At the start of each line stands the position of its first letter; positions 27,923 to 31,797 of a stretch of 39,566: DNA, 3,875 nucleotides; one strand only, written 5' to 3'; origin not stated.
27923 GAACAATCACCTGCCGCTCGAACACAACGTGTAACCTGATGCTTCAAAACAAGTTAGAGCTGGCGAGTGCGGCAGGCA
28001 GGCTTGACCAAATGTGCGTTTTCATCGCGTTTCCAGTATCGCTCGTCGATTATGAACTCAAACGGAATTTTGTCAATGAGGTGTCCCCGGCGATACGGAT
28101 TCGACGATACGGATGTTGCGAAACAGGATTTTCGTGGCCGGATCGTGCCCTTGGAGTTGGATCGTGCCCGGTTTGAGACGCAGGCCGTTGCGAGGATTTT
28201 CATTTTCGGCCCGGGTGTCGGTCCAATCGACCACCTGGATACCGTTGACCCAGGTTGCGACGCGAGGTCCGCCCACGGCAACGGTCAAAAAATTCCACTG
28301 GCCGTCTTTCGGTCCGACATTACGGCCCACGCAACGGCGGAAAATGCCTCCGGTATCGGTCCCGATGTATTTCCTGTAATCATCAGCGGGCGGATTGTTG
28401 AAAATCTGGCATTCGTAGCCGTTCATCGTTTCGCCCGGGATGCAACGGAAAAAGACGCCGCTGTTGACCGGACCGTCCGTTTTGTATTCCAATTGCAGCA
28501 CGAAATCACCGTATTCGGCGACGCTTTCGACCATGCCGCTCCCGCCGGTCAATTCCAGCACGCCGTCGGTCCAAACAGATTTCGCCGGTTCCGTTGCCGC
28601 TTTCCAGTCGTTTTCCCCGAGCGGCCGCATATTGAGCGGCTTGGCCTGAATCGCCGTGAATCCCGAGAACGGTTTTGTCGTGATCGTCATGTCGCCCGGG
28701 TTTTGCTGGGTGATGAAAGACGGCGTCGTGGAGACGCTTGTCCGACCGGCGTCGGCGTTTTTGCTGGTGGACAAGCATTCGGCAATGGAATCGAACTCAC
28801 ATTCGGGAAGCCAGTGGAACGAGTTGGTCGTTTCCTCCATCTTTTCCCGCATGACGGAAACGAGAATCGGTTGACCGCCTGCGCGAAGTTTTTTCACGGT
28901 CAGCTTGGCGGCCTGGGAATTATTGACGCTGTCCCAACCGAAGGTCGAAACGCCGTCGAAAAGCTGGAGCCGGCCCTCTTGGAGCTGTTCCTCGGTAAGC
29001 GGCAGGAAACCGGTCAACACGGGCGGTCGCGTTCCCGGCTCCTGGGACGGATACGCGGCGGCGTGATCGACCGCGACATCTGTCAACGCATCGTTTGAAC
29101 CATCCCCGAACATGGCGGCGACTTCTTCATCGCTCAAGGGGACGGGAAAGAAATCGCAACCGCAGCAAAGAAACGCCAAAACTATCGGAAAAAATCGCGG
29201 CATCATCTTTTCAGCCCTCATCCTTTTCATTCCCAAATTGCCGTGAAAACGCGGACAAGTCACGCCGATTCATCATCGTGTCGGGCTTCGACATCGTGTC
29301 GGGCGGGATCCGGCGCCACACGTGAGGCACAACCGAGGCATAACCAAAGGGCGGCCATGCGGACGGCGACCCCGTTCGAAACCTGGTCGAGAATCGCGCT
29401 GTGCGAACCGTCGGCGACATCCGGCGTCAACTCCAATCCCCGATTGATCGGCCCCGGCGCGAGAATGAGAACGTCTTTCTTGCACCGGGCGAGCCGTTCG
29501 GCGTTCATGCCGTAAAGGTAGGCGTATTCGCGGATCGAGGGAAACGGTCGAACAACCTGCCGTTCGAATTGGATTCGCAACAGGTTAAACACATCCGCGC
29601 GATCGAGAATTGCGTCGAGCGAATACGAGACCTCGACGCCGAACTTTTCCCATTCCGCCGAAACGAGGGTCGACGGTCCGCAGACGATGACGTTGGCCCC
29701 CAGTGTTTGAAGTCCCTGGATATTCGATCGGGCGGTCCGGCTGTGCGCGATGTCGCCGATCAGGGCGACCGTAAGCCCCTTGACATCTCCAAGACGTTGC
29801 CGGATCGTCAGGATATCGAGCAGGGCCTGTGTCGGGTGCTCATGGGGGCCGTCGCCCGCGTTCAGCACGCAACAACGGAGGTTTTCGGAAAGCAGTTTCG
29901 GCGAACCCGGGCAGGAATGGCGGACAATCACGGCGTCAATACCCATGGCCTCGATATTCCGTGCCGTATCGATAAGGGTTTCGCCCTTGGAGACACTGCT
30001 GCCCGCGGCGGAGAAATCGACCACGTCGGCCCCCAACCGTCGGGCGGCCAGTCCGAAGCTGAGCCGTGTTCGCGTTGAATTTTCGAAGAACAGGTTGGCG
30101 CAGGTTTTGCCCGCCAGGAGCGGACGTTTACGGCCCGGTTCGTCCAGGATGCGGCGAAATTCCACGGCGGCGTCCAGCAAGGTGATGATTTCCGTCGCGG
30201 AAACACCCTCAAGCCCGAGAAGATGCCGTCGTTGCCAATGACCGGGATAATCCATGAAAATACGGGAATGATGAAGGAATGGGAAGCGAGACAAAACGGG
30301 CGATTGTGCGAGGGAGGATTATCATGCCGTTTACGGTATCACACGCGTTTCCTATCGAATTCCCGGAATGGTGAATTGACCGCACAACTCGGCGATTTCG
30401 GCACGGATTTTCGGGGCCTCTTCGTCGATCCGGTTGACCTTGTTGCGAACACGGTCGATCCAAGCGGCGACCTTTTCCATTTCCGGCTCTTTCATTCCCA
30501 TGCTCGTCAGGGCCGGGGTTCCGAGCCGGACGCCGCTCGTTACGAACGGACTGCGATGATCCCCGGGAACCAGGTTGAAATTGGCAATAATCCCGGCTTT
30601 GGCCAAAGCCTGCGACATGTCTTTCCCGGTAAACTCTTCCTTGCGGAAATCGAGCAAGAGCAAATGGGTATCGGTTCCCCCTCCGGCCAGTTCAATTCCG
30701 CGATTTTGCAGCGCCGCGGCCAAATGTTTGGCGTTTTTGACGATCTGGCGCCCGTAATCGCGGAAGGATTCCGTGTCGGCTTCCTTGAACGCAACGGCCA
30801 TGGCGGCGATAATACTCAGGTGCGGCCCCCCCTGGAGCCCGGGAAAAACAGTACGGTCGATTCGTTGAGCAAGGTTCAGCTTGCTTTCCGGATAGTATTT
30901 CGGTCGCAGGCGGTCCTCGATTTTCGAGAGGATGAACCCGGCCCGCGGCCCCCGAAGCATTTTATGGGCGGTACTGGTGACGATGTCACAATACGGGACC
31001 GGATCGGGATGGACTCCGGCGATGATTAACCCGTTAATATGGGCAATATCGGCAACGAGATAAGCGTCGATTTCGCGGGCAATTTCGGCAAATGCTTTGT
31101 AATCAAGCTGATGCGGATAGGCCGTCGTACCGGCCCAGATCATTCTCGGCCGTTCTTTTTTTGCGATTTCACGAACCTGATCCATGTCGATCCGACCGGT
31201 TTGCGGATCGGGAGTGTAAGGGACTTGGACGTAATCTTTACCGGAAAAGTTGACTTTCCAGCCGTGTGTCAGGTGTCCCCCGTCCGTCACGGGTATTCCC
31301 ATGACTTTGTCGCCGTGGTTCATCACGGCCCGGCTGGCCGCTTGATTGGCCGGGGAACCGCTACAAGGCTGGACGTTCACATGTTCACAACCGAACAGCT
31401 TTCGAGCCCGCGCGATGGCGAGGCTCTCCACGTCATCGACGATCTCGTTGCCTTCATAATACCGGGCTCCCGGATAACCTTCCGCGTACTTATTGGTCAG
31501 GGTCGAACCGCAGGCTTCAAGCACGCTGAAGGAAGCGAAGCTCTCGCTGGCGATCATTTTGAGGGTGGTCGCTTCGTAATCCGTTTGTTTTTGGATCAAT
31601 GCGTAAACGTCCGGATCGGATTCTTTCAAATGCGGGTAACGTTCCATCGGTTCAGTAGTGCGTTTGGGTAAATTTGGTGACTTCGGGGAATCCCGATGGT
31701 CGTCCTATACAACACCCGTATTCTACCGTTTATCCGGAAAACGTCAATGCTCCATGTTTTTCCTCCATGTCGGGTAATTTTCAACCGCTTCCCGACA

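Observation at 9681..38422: Family A: 149-216-nt TA-flanked inverted-repeat elements filling intergenic spacers (6 full copies in 39.6 kb)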

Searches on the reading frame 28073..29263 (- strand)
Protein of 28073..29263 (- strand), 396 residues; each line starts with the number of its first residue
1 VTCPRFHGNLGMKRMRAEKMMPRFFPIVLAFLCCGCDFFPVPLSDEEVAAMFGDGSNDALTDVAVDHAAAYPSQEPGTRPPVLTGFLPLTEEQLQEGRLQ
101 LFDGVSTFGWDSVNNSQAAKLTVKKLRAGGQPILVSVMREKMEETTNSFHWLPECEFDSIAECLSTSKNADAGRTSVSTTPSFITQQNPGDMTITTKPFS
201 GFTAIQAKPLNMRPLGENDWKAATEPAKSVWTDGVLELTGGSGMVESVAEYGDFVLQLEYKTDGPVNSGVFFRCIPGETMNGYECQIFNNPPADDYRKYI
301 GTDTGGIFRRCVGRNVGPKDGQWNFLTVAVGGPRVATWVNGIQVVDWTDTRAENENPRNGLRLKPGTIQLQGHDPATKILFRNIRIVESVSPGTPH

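Call 10: search_protein_families(library=pfam, proteins=[window:28073-29263:-])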
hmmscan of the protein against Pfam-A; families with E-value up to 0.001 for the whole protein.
window:28073-29263:- (396 aa): 1 family
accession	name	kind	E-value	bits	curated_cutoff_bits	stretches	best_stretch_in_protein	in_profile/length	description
PF06439.18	3keto-disac_hyd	-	1.7e-33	116.7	26.8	1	218-386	12-186/187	3-keto-disaccharide hydrolase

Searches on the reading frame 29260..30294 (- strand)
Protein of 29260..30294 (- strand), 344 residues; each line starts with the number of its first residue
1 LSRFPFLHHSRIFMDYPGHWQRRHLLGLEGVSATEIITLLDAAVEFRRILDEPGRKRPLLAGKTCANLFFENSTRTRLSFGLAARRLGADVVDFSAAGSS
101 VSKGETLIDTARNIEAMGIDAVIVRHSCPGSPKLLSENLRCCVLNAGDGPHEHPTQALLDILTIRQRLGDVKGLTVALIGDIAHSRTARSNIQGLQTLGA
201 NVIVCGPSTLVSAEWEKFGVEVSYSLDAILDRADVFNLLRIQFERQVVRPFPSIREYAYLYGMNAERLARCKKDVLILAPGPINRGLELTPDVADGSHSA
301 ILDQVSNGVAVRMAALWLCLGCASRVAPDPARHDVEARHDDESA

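Call 44: search_protein_families(library=pfam, max_evalue=0.01, proteins=[window:29260-30294:-])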
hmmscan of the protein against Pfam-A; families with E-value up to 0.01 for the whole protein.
window:29260-30294:- (344 aa): 2 families
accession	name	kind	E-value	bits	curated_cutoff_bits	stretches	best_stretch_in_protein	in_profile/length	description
PF02729.26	OTCace_N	-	6e-44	150.1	29.9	1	23-166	1-148/148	Aspartate/ornithine carbamoyltransferase, carbamoyl-P binding domain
PF00185.30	OTCace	-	2.7e-19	70.2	29.4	1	172-318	1-156/157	Aspartate/ornithine carbamoyltransferase, Asp/Orn binding domain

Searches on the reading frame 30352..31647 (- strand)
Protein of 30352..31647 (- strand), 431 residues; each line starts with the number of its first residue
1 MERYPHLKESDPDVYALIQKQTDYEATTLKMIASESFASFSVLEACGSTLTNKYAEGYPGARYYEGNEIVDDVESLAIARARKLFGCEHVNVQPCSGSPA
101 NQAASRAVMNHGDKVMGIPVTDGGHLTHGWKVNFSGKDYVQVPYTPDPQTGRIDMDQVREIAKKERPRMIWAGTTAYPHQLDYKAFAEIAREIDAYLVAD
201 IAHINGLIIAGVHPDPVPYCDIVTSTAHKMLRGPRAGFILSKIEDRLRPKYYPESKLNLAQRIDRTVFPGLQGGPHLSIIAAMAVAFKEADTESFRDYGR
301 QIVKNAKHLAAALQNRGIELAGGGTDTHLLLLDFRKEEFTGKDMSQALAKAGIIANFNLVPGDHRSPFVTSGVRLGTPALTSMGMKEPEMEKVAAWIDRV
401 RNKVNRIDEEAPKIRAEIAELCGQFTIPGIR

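Call 11: search_protein_families(library=pfam, proteins=[window:30352-31647:-])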
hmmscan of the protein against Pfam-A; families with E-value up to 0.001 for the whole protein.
window:30352-31647:- (431 aa): 2 families
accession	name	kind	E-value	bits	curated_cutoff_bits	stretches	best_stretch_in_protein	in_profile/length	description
PF00464.25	SHMT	-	2e-146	488.2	27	1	7-397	1-399/399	Serine hydroxymethyltransferase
PF00155.27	Aminotran_1_2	-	2.7e-07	30.5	19.7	1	84-382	54-351/361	Aminotransferase class I and II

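Call 12: find_encoding_contigs(protein=window:30352-31647:-, flank=10000, max_places=10)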
Protein window:30352-31647:- (431 aa): 2 contigs read that carry it; 2 places shown.
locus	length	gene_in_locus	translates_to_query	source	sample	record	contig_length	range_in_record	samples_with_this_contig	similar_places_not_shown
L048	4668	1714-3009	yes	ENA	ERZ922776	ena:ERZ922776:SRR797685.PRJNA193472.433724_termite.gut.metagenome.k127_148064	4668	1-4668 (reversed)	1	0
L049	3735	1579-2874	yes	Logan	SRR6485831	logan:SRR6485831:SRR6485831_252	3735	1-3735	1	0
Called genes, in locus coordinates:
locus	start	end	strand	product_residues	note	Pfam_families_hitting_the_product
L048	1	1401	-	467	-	?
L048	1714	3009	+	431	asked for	PF00464:SHMT, PF00155:Aminotran_1_2 (weak)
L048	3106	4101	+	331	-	PF02729:OTCace_N, PF00185:OTCace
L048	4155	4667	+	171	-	?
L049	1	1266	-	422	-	?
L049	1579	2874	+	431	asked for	PF00464:SHMT, PF00155:Aminotran_1_2 (weak)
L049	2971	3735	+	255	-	?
